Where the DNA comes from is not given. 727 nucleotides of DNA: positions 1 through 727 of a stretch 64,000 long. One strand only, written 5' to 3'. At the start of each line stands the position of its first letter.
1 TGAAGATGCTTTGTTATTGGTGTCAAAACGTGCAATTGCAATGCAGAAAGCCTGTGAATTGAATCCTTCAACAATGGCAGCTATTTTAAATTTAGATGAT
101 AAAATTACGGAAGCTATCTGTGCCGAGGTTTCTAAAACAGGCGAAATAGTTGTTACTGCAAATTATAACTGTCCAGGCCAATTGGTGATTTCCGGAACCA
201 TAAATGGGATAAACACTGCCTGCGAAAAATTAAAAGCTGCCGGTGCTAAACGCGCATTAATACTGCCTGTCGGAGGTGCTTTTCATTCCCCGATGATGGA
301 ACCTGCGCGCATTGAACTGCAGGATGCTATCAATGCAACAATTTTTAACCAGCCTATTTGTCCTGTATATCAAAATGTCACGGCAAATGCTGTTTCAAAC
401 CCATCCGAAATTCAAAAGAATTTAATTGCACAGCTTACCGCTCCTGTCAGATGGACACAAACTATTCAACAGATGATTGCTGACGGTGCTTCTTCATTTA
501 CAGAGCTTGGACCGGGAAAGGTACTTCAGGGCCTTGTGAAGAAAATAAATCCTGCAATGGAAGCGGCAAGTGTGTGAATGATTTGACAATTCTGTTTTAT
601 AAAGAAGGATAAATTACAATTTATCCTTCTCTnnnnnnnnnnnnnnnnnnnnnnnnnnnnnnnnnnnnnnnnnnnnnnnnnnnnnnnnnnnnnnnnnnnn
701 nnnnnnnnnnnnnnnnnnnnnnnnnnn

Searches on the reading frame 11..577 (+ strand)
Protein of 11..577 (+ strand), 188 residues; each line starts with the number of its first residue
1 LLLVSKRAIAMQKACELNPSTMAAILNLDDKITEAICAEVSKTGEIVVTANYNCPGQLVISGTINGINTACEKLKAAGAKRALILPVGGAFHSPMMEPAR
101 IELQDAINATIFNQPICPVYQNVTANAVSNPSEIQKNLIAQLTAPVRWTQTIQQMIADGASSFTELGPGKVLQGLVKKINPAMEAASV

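Call 27: search_protein_families(library=pfam, proteins=[window:11-577:+], max_evalue=0.00001)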
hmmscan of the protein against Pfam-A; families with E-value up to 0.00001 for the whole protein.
window:11-577:+ (188 aa): 1 family
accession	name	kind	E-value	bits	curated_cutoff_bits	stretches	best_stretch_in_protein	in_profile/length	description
PF00698.26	Acyl_transf_1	-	5.7e-10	39.6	32.7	1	43-177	143-276/319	Acyl transferase domain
